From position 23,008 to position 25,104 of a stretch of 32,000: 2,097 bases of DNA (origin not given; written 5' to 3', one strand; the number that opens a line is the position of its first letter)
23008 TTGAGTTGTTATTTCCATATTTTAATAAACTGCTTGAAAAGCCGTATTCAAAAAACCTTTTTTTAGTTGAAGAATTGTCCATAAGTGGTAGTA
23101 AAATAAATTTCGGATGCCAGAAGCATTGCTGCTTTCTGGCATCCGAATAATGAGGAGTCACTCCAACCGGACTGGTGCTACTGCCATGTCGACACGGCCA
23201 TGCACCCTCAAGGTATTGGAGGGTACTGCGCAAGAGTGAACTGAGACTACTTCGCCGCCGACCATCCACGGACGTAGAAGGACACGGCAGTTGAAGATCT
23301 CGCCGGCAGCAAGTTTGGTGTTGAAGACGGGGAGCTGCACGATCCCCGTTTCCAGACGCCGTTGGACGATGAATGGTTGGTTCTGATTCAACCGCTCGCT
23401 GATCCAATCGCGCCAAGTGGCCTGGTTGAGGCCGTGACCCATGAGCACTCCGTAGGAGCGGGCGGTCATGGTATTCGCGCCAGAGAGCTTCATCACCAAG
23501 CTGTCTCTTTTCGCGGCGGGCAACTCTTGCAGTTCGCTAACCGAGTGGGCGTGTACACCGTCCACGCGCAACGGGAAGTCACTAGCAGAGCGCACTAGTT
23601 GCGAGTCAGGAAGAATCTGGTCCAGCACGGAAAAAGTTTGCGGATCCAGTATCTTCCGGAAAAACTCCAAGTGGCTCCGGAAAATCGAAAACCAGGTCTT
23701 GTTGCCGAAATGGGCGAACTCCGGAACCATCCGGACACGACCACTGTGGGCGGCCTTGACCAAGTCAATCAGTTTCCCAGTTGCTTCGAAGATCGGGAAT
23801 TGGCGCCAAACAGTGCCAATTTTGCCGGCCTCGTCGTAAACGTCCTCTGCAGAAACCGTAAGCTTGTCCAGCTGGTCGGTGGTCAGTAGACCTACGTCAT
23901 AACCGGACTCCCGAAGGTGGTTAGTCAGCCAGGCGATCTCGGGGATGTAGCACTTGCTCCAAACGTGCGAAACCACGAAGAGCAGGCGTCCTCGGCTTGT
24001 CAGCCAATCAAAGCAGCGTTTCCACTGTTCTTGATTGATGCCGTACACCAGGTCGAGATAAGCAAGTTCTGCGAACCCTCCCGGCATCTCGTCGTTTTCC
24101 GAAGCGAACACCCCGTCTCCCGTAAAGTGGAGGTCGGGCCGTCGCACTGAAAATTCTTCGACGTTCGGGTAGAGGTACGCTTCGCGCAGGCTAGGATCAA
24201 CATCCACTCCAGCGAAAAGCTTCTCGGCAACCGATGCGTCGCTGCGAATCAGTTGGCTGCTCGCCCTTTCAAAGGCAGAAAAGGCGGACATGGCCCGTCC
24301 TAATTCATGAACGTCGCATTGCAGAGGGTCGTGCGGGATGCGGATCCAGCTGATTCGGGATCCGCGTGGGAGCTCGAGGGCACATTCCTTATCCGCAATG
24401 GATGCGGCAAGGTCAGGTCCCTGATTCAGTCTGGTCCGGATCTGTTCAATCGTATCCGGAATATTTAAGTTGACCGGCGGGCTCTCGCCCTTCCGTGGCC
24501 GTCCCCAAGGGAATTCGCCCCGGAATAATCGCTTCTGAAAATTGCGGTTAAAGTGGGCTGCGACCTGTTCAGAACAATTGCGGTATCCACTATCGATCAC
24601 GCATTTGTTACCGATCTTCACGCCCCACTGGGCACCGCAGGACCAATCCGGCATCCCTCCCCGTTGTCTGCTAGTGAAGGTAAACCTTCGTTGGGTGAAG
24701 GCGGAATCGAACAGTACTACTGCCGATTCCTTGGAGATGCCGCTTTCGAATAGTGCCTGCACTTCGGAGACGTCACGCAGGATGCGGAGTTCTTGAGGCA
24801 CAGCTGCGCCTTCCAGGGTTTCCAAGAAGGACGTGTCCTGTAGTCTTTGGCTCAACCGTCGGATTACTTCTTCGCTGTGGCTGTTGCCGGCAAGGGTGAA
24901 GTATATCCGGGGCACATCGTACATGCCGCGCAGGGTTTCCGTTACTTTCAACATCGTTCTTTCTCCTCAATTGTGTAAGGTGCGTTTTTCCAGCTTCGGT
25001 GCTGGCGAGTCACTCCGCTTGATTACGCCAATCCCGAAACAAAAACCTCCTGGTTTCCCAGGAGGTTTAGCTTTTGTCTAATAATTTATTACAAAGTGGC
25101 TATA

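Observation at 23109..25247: Self-contained GC-rich cassette: 598-aa GspS-like amidoligase with an unrecognised N-terminal domain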

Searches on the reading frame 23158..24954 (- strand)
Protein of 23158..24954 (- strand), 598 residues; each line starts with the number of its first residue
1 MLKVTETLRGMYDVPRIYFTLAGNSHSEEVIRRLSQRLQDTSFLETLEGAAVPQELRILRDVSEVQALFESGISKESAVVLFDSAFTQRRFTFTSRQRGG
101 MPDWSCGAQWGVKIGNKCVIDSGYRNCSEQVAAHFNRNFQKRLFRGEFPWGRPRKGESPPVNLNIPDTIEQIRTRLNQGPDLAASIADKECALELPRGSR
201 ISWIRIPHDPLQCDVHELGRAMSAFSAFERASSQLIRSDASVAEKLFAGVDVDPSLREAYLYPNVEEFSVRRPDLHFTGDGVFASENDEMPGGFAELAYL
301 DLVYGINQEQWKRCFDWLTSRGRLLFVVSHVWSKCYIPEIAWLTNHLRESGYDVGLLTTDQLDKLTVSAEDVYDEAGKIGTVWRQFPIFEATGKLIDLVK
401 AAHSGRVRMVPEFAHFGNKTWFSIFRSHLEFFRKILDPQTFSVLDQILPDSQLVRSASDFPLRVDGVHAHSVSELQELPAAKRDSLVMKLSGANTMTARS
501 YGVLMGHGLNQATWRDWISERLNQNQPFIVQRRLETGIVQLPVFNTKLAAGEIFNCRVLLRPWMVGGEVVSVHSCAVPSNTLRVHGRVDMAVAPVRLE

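Call 4: search_protein_families(library=pfam, proteins=[window:23158-24954:-], max_evalue=0.1)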
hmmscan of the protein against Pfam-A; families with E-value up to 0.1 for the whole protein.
window:23158-24954:- (598 aa): 0 families

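Call 5: search_protein_families(library=ncbifam, proteins=[window:23158-24954:-], max_evalue=1)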
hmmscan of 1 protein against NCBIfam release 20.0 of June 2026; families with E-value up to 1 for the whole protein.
window:23158-24954:- (598 aa): 0 families

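Call 7: search_solved_structures(query=window:23158-24954:-, max_evalue=10, show_alignments=2)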
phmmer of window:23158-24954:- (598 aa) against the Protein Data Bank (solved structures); distinct sequences matched with E-value up to 10: 1.
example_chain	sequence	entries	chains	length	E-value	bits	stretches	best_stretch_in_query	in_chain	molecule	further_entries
2qsx_A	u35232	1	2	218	0.13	13.8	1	227-284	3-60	Putative transcriptional regulator, LysR family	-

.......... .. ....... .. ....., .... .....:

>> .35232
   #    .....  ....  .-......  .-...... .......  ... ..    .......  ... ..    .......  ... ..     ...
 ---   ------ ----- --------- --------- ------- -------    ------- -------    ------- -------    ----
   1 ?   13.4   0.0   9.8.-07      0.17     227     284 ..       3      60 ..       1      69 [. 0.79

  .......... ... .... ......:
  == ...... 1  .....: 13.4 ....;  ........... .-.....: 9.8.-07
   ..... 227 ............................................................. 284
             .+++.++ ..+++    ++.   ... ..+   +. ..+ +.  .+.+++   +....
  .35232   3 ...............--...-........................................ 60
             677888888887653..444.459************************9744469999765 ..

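Call 8: find_homologous_proteins(query=window:23158-24954:-, max_evalue=0.001)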
Query window:23158-24954:- (598 aa): 109 proteins with E <= 0.001 among 8000 candidates.
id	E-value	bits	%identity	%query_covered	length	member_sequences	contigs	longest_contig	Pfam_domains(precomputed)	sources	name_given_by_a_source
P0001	0.0e+0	1382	100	100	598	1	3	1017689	-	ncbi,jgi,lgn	-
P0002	1.2e-277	940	66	99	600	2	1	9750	-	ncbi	-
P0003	4.9e-247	839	59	100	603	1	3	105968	-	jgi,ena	-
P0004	7.1e-243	825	59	100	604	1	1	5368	-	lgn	-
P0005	6.7e-242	822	59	99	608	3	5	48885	-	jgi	jgi:hypothetical protein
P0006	4.0e-241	820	59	100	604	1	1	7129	-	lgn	-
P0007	4.8e-238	810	58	98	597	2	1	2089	-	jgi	jgi:hypothetical protein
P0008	2.2e-232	791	56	100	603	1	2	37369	-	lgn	-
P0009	1.9e-223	761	56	100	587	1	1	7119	-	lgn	-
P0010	1.2e-214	732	54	100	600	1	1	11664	-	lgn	-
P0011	1.2e-214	732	54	100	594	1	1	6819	-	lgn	-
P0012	3.2e-214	731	54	100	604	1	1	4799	-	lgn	-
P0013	6.6e-212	723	56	99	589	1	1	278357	-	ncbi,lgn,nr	ncbi:MAG: hypothetical protein Q8Q95_02440 [bacterium]|nr:hypothetical protein [bacterium]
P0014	7.1e-206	703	53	100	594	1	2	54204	-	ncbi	-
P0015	4.2e-203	694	55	98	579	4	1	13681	-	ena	-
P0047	2.3e-173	596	46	100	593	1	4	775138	-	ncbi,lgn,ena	-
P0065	2.1e-161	556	44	98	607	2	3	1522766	-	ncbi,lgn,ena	-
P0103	2.3e-133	464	40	97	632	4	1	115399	-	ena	-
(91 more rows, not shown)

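Call 13: search_solved_structures(query=A1, max_evalue=10, show_alignments=3)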
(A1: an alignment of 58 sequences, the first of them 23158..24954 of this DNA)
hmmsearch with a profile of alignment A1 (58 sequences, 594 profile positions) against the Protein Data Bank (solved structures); distinct sequences matched with E-value up to 10: 2.
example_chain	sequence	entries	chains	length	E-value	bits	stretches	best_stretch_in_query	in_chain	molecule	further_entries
5by3_A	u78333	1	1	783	0.15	13.8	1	115-216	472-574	BtGH115A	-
5v2o_A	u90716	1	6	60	0.7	11.5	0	162-183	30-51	TP2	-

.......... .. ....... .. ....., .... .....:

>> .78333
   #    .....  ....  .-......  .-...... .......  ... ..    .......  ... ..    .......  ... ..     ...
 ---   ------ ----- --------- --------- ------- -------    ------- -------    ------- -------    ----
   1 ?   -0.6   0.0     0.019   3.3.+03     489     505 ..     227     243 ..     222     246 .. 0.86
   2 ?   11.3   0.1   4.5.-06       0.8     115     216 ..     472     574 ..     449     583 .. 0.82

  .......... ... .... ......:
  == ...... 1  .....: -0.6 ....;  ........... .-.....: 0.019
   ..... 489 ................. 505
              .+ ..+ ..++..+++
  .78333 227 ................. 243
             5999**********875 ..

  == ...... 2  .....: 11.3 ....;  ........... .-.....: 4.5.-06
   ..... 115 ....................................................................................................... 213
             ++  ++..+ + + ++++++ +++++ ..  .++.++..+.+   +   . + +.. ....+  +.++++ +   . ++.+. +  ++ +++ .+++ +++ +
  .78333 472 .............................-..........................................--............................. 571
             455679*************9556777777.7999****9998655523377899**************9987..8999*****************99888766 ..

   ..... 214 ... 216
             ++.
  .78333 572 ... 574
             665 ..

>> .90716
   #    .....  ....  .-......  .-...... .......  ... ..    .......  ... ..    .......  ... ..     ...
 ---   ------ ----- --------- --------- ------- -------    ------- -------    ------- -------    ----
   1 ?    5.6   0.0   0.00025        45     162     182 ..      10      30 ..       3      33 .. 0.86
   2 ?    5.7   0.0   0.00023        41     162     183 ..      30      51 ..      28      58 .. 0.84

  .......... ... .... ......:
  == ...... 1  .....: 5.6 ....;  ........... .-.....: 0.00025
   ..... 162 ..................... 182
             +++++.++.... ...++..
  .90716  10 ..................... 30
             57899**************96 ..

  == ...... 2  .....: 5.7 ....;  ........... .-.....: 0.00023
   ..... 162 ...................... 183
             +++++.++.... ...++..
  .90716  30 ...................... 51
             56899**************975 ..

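Call 18: find_encoding_contigs(protein=window:23158-24954:-, flank=10000, max_places=3)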
Protein window:23158-24954:- (598 aa): 6 contigs read that carry it; 3 places shown.
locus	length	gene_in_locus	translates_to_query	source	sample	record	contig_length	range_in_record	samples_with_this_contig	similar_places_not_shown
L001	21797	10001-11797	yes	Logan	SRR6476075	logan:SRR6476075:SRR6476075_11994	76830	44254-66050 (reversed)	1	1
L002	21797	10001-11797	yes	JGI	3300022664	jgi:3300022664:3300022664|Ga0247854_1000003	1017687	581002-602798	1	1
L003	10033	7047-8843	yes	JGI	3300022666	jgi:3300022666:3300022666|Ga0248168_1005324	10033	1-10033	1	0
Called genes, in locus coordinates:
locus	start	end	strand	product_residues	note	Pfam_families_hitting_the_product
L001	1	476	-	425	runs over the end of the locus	PF07992:Pyr_redox_2, PF13454:NAD_binding_9 (faint), PF00070:Pyr_redox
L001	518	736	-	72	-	PF06902:Fer4_19, PF13459:Fer4_15, PF13370:Fer4_13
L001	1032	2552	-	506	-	PF02789:Peptidase_M17_N, PF00883:Peptidase_M17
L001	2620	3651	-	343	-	PF00389:2-Hacid_dh, PF02826:2-Hacid_dh_C, PF01262:AlaDh_PNT_C (faint), PF03446:NAD_binding_2 (weak)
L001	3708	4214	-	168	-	PF01467:CTP_transf_like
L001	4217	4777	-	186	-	PF08645:PNK3P, PF13242:Hydrolase_like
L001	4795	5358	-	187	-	PF13580:SIS_2, PF01380:SIS (weak)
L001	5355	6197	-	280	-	PF01370:Epimerase, PF02719:Polysacc_synt_2 (faint), PF04321:RmlD_sub_bind, PF01073:3Beta_HSD, PF16363:GDP_Man_Dehyd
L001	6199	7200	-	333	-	PF00106:adh_short (weak), PF01073:3Beta_HSD, PF01370:Epimerase, PF02719:Polysacc_synt_2, PF04321:RmlD_sub_bind, PF07993:NAD_binding_4, PF13460:NAD_binding_10 (weak), PF16363:GDP_Man_Dehyd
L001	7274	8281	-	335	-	PF01073:3Beta_HSD, PF01370:Epimerase, PF02719:Polysacc_synt_2, PF04321:RmlD_sub_bind, PF16363:GDP_Man_Dehyd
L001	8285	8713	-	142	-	PF05523:FdtA (weak), PF14667:Polysacc_synt_C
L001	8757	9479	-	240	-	-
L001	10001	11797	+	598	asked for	-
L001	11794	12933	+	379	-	PF03576:Peptidase_S58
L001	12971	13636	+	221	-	PF01177:Asp_Glu_race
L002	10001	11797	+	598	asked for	-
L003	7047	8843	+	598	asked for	-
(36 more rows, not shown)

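Call 19: find_encoding_contigs(protein=P0013, flank=6000, max_places=1)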
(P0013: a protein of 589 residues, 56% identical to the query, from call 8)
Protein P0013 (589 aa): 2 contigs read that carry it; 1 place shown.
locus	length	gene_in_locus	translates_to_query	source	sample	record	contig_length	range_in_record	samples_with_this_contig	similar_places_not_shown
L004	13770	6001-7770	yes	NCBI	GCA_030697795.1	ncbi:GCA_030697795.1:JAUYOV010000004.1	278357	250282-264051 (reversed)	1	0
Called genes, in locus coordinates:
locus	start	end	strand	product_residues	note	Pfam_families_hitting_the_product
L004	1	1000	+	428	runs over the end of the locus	PF00082:Peptidase_S8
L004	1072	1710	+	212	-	PF07690:MFS_1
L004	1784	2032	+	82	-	-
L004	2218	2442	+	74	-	-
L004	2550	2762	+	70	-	-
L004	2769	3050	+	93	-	-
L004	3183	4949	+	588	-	PF14716:HHH_8, PF14520:HHH_5, PF14792:DNA_pol_B_palm (weak), PF14791:DNA_pol_B_thumb, PF02811:PHP (weak)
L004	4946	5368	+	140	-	PF00293:NUDIX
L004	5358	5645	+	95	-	PF01035:DNA_binding_1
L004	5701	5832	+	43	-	-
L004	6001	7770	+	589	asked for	-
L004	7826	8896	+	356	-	PF03576:Peptidase_S58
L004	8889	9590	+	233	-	PF01177:Asp_Glu_race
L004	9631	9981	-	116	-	PF00453:Ribosomal_L20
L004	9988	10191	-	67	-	PF01632:Ribosomal_L35p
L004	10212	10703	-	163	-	PF05198:IF3_N, PF00707:IF3_C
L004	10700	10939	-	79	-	PF01541:GIY-YIG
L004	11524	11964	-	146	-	PF01668:SmpB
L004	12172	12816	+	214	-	-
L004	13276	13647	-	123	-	PF22296:bAvd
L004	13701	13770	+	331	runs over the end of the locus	PF00078:RVT_1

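Call 20: find_encoding_contigs(protein=P0047, flank=6000, max_places=1)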
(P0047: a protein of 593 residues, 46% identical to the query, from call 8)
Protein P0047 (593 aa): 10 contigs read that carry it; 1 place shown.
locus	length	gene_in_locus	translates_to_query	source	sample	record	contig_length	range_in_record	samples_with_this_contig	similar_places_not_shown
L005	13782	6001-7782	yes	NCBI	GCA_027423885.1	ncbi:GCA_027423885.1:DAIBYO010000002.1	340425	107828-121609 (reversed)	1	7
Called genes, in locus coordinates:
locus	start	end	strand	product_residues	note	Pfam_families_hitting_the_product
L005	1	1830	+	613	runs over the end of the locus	PF00004:AAA, PF17862:AAA_lid_3, PF01434:Peptidase_M41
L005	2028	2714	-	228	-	-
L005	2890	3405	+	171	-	PF04308:RNaseH_like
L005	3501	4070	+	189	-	PF13482:RNase_H_2 (weak)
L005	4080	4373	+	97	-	-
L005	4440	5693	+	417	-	PF00464:SHMT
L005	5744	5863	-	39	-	-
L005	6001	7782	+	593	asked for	-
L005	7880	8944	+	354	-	PF03576:Peptidase_S58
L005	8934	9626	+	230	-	PF01177:Asp_Glu_race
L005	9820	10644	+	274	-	PF00763:THF_DHG_CYH, PF02882:THF_DHG_CYH_C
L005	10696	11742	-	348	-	PF00154:RecA_N, PF08423:Rad51, PF06745:ATPase (faint), PF01637:ATPase_2 (faint), PF21096:RecA_C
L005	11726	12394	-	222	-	PF13413:HTH_25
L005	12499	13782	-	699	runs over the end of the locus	PF17854:FtsK_alpha, PF01580:FtsK_SpoIIIE, PF09397:FtsK_gamma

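Call 21: find_encoding_contigs(protein=P0065, flank=6000, max_places=1)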
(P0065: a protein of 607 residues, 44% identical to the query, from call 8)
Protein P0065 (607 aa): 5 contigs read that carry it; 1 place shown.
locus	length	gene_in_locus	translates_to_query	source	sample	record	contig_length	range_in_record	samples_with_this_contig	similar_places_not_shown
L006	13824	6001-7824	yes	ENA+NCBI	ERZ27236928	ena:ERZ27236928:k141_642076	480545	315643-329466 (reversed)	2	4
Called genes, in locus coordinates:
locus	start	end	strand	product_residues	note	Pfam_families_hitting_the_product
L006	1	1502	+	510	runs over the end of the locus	PF02874:ATP-synt_ab_N, PF00006:ATP-synt_ab, PF00306:ATP-synt_ab_C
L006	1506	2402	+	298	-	PF00231:ATP-synt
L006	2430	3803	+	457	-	PF02874:ATP-synt_ab_N, PF00006:ATP-synt_ab, PF22919:ATP-synt_VA_C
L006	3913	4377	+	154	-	PF02823:ATP-synt_DE_N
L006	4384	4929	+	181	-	PF02834:LigT_PEase (weak), PF13563:2_5_RNA_ligase2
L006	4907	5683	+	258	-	PF03808:Glyco_tran_WecG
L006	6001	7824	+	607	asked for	-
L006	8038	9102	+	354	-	PF03576:Peptidase_S58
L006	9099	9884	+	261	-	PF01177:Asp_Glu_race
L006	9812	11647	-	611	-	PF13522:GATase_6, PF13537:GATase_7, PF01380:SIS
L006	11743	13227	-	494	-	-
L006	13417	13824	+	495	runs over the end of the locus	PF00749:tRNA-synt_1c, PF19269:Anticodon_2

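Call 22: find_encoding_contigs(protein=P0103, flank=6000, max_places=1)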
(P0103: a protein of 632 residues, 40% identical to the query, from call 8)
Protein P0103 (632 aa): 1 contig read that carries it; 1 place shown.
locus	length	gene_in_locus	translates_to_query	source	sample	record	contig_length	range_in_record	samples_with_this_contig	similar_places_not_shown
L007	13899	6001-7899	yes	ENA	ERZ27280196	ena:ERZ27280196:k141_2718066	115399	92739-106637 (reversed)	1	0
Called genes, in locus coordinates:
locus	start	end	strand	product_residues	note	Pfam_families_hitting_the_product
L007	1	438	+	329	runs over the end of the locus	-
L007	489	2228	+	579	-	PF05157:MshEN (weak), PF00437:T2SSE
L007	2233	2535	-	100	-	-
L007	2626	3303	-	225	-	-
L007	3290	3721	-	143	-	PF02367:TsaE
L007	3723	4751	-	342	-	PF00814:TsaD, PF22521:HypF_C_2 (weak)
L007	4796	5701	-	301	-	PF01909:NTP_transf_2 (weak), PF18765:Polbeta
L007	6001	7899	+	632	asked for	-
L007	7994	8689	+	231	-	PF01177:Asp_Glu_race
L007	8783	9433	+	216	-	PF14681:UPRTase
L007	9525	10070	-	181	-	PF02441:Flavoprotein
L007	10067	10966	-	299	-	PF04909:Amidohydro_2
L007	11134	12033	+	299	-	-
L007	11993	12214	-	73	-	-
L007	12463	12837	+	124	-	-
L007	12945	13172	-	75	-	-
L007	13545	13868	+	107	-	-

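Call 24: predict_structure(alignment_id=A1)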
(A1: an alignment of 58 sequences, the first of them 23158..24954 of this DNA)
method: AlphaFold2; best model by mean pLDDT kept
length: 598 residues; sequences in the alignment: 58
mean_pLDDT: 92.3   pTM: 0.79
mean pLDDT of the five models: 92.3, 92.2, 91.1, 90.8, 90.4
residues with pLDDT >= 90: 458; 70-90: 128; 50-70: 12; < 50: 0
segments of 3 or more residues with pLDDT < 50: none
pLDDT, mean of each block of 10 residues (from residue 1): 69 85 97 95 87 92 90 86 88 88 92 93 95 92 84 80 77 95 89 91 93 94 97 96 95 96 94 93 92 94 97 98 98 94 98 98 97 97 96 97 97 93 97 98 97 97 96 97 95 86 87 96 96 89 86 86 96 91 80 94
secondary structure, 60 per line:
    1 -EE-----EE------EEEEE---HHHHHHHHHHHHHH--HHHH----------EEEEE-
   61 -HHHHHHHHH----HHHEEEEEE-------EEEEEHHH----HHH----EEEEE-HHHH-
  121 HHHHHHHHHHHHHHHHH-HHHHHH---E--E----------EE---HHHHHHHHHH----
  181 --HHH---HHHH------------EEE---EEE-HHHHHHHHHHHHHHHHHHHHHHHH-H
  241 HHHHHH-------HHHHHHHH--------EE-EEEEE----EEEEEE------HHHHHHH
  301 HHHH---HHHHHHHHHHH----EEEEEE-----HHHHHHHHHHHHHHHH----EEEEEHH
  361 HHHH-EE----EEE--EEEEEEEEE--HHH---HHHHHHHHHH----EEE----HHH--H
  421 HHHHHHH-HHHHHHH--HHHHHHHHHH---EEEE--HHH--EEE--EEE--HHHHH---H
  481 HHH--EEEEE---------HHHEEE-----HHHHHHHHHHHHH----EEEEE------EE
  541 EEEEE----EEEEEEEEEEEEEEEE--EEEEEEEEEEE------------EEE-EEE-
elements in order: E17-21 H25-38 H41-44 E55-59 H62-70 E78-83 E91-95 E110-114 H116-119 H121-137 H139-144 H167-176 H189-192 E205-207 E211-213 H215-238 H240-246 H254-261 E273-277 E282-287 H294-304 H308-318 E323-328 H334-349 E354-358 H359-364 E372-374 E377-385 H394-403 E408-410 H420-427 H429-435 H438-447 E451-454 E462-464 E467-469 H472-476 H480-483 E486-490 E503-505 H511-523 E528-532 E539-545 E550-565 E568-578 E591-593 E595-597

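Call 26: search_protein_representatives(protein=window:23158-24954:-)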
Query: 598 residues. Proteins with E-value up to 0.001 (for the whole library): 121; up to 1e-10: 53; up to 1e-30: 40. The best 121 are listed.
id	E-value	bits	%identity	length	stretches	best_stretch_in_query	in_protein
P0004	2.2e-243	825.4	60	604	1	1-597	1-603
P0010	3.8e-215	732.2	55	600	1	1-598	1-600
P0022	1.0e-197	674.6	55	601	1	1-597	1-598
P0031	8.3e-188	641.9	51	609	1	11-598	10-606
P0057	4.7e-167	573.4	49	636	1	5-596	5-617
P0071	8.0e-158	542.9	47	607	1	64-597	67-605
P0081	5.8e-152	523.5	45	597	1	1-597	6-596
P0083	1.3e-150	519.1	46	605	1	12-595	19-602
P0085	2.5e-149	514.8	43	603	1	5-596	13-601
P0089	5.6e-147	507.1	48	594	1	69-593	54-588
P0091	7.3e-146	503.4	46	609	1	56-594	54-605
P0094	2.8e-145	501.5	49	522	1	95-595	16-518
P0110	8.8e-145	499.8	43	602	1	6-597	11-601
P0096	3.2e-144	498.0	45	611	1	8-597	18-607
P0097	5.6e-144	497.2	44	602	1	2-595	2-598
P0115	1.0e-82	294.8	39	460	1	171-597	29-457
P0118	9.5e-80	285.1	36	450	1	159-596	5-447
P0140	1.2e-14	70.1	28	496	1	270-595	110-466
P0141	7.0e-13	64.3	28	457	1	268-534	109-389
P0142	1.5e-11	59.9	28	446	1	269-596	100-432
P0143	1.7e-11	59.6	27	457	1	270-598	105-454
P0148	3.9e-10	55.2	28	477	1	271-594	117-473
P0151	3.4e-09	52.1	28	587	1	270-587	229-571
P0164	1.4e-07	46.7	29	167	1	15-173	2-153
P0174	1.0e-06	43.9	39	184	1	15-154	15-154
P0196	5.9e-05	38.1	32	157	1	43-155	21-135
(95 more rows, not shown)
